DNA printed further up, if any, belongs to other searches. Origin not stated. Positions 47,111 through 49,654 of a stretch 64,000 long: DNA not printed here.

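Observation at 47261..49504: SMC-type ATPase of only 747 aa with no recognisable hinge or zinc hook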

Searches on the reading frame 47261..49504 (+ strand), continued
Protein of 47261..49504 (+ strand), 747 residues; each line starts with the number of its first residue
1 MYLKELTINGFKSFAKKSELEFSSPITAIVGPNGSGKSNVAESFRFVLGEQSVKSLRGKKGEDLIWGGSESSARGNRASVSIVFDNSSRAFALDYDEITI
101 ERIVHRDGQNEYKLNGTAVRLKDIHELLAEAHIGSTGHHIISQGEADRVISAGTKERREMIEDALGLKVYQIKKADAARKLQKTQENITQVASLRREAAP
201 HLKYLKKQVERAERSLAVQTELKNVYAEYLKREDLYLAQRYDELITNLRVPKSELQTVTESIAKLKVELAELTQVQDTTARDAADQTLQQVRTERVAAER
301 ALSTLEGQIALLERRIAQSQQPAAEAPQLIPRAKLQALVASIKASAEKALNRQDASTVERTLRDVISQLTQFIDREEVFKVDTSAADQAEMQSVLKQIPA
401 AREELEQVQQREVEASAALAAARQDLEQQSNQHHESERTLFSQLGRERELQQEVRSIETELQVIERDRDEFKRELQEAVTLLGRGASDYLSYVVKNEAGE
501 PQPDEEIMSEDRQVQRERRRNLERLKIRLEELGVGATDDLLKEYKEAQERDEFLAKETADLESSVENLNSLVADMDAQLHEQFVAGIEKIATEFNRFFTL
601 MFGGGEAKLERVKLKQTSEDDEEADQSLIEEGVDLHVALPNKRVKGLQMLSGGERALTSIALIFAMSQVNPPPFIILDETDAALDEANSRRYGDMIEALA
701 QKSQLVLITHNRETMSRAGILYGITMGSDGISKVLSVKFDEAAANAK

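Call 51: list_cluster_members(proteins=[P0121, P0124, P0137, P0169, P0191, P0196, P0222, P0255, P0269, P0192])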
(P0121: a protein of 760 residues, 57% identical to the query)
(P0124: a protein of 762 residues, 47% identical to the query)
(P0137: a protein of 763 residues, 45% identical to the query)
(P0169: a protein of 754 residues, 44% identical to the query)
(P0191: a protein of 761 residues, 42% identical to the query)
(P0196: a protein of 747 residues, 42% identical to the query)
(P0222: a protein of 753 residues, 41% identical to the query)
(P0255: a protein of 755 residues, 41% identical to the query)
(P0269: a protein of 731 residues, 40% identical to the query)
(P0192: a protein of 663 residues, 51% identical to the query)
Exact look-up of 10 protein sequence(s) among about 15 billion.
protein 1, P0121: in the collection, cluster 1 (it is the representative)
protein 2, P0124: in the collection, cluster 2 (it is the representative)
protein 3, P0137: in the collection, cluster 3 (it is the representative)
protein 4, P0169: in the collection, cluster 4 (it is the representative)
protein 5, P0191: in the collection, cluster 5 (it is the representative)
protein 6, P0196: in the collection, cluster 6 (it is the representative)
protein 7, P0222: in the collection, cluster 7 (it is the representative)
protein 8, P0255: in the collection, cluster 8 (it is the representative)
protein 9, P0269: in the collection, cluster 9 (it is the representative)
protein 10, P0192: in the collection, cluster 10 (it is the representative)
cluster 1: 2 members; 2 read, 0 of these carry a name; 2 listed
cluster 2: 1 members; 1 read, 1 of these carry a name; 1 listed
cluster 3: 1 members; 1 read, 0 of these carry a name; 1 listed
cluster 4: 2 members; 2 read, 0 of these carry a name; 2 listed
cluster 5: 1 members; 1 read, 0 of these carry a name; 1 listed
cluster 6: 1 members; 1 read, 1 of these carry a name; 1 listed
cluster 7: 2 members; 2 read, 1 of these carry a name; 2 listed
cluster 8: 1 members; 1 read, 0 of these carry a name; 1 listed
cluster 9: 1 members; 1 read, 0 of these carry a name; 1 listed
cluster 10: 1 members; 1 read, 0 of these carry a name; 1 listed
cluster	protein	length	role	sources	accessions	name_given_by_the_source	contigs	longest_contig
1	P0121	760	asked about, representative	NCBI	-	-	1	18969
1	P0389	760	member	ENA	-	-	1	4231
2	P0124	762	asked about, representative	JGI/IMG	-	chromosome segregation protein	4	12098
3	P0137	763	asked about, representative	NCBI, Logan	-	-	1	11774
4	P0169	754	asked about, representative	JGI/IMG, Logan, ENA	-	-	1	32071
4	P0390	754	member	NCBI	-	-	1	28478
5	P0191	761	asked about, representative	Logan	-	-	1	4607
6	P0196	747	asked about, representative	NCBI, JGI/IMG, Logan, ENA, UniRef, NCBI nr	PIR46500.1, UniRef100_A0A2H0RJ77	MAG: hypothetical protein COV07_03970 [Candidatus Vogelbacteria bacterium ... | RecF/RecN/SMC N-terminal domain-containing protein n=1 Tax=Candidatus Vogelbacteria ...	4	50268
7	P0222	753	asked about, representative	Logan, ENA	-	-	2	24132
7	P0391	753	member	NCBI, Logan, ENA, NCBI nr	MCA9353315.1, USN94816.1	AAA family ATPase [Candidatus Nomurabacteria bacterium]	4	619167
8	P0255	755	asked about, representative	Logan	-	-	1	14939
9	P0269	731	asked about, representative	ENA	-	-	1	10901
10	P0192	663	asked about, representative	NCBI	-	-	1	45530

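Call 54: find_related_loci(query=A4, collection=genome_contigs, flank=10000)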
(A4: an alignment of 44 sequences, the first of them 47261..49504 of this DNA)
Query A4 (747 aa) in genome_contigs; peptide patterns used: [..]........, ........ (x = any residue, [..] = any of these).
600 stretches matched a pattern (row limit reached: there are more); 409 encode a relative of the query (tblastn E <= 1e-3); the best 80 are kept; 80 distinct loci.
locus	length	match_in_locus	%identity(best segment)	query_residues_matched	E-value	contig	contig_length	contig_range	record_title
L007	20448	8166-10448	54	1-747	0e+0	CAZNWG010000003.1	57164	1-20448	MAG TPA_asm: uncultured Candidatus Saccharibacteria bacterium isolate binchicken_co346_105 genome assembly, contig: NODE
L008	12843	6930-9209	47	1-747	0e+0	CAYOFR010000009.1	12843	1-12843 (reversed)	MAG TPA_asm: uncultured Candidatus Saccharibacteria bacterium isolate SRP135725_co2_60 genome assembly, contig: k141_539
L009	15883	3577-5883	47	3-747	0e+0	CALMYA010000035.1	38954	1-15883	MAG TPA_asm: uncultured bacterium isolate SRR6158316_bin.29_CONCOCT_v1.1_MAG genome assembly, contig: ERZ1749643.101, wh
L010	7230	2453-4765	46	1-747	0e+0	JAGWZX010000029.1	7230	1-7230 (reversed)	MAG: Patescibacteria group bacterium isolate REEB63 contig-150_13664, whole genome shotgun sequence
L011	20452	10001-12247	47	1-747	0e+0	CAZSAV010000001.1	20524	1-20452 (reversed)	MAG TPA_asm: uncultured Candidatus Saccharibacteria bacterium isolate SRP278252_co2_806 genome assembly, contig: NODE_52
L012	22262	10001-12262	47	1-747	0e+0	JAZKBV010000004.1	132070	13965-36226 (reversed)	MAG: Patescibacteria group bacterium isolate ADI_H3L2_122-bin008 ADIH3L2_B008_0_000000000004, whole genome shotgun seque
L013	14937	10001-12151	46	1-747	5e-179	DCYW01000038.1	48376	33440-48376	MAG TPA_asm: Patescibacteria group bacterium UBA2100 UBA2100_contig_361, whole genome shotgun sequence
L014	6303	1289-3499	43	1-742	4e-175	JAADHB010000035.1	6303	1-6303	MAG: bacterium isolate M_MetaBat.155 contig-127_29254, whole genome shotgun sequence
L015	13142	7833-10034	46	3-747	0e+0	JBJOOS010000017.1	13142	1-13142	MAG: Candidatus Parcubacteria bacterium isolate watershed3_2019_sw_WHONDRS-S19S_0084_A_bin.15 scaffold_0000598, whole ge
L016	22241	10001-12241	38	1-742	7e-143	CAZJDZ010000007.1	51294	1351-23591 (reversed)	MAG TPA_asm: uncultured Candidatus Saccharibacteria bacterium isolate SRP296810_co1_219 genome assembly, contig: NODE_51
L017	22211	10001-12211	36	1-742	1e-133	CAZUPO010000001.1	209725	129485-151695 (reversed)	MAG TPA_asm: uncultured Candidatus Saccharibacteria bacterium isolate SRP278252_co2_775 genome assembly, contig: NODE_57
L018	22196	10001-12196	36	1-742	3e-130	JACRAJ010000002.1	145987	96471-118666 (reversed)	MAG: Candidatus Azambacteria bacterium isolate NC_groundwater_1590_Pr3_B-0.1um_43_109 SR-2_scaffold_141_2537437, whole g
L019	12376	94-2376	35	1-747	2e-123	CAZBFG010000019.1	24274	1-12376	MAG TPA_asm: uncultured Bdellovibrionales bacterium isolate ERP113451_co1_34 genome assembly, contig: NODE_2343_length_2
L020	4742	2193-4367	34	3-743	3e-121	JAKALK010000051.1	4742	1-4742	MAG: bacterium isolate WY5.bin125 NODE_37357_length_4742_cov_1.255688, whole genome shotgun sequence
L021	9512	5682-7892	34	1-741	6e-113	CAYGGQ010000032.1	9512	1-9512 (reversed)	MAG TPA_asm: uncultured Gammaproteobacteria bacterium isolate ERP113451_co3_125 genome assembly, contig: NODE_6125_lengt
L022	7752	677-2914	32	1-746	2e-112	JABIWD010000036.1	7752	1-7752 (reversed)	MAG: Candidatus Uhrbacteria bacterium isolate SI072_bin87 k141_3022590, whole genome shotgun sequence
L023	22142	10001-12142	31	2-742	4e-107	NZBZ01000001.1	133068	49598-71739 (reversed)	MAG: bacterium isolate ARS1290 41115, whole genome shotgun sequence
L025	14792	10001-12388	32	1-742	5e-103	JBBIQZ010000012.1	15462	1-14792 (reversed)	MAG: bacterium isolate SIF170217_bin_338 NODE_447_length_15462_cov_5.988122, whole genome shotgun sequence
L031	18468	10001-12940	38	1-742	7e-59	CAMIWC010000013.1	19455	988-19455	MAG: uncultured Clostridium sp. isolate SRR12081297_bin.42_metaWRAP_v1.3_MAG genome assembly, contig: ERZ12289777.4334,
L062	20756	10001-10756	41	1-256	1e-54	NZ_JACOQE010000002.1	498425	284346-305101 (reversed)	Blautia intestinalis strain 27-44 A2744_ctg002, whole genome shotgun sequence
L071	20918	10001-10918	37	1-311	4e-54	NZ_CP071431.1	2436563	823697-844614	Streptococcus sanguinis strain SK330R chromosome, complete genome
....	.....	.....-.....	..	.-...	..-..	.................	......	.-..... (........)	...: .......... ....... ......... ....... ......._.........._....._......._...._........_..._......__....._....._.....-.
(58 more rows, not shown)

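Call 66: search_protein_families(library=padloc, proteins=[window:47261-49504:+, P0156], max_evalue=0.001)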
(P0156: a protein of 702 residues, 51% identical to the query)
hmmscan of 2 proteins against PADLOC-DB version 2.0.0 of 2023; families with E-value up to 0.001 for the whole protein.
window:47261-49504:+ (747 aa): 44 families (the best 25 are shown)
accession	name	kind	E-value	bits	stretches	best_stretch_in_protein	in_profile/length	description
PDLC04135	mad3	-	1.5e-60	203.7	2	2-242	1-195/374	mads_3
PDLC03859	LmuB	-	2.6e-18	64.6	1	1-712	3-586/611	-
PDLC02979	AriA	-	7.2e-15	53.6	1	1-384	1-188/373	-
PDLC02335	AbiLi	-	1.5e-13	48.5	2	2-69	49-106/326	AbiLi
PDLC00091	GajA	-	1.7e-13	48.3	1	1-123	1-115/627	AAA ATPase domain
PDLC04175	HEC-01A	-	5.7e-12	43.3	1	3-206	6-195/363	-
PDLC02980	AriA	-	3.4e-11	41.7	1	26-65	1-45/304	-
PDLC00096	GajA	-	1.8e-10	38.2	1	1-89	1-87/630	AAA ATPase domain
PDLC04176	HEC-01A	-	2.5e-10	38.3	1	1-94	1-96/371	-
PDLC04391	PDC-M07A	-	1.2e-09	35.7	1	3-111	2-113/412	-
PDLC00072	GajA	-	2.4e-09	34.2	1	1-86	1-83/709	AAA ATPase domain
PDLC00069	GajA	-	1.5e-08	31.6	1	1-57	1-56/687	AAA ATPase domain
PDLC00090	GajA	-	2e-08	31.4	1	1-52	1-52/659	AAA ATPase domain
PDLC04149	HEC-04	-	2.1e-08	31.2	1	2-40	26-63/494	-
PDLC04392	PDC-M07A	-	2.5e-08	31.4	1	3-47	2-44/432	-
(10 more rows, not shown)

P0156 (702 aa): 39 families (the best 25 are shown)
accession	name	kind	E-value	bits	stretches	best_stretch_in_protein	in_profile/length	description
PDLC04135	mad3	-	5.6e-56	188.7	1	2-696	1-355/374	mads_3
PDLC03859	LmuB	-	2.3e-27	94.5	1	1-666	3-586/611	-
PDLC02335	AbiLi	-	1.8e-14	51.6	2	3-48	50-100/326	AbiLi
PDLC02979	AriA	-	5.5e-14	50.7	1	1-316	1-228/373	-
PDLC03863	LmuB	-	5e-13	46.6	1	2-425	4-418/610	-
PDLC04175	HEC-01A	-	1.8e-12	45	1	3-95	6-97/363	-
PDLC00091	GajA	-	3e-11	40.9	1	1-91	1-90/627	AAA ATPase domain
PDLC00090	GajA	-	3.3e-10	37.3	1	1-80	1-78/659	AAA ATPase domain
PDLC04177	HEC-01A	-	3.4e-10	37.5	1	1-93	3-95/393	-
PDLC00072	GajA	-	1e-09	35.4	1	1-65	1-64/709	AAA ATPase domain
PDLC02980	AriA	-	1.8e-09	36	1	26-60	1-33/304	-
PDLC04393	PDC-M07A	-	4.7e-09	33.7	1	3-81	2-83/435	-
PDLC00096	GajA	-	6.4e-09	33.1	1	1-67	1-67/630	AAA ATPase domain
PDLC04178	HEC-01A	-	1.7e-08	31.9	1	2-87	8-92/399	-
PDLC04392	PDC-M07A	-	2.5e-08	31.4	1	3-186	2-187/432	-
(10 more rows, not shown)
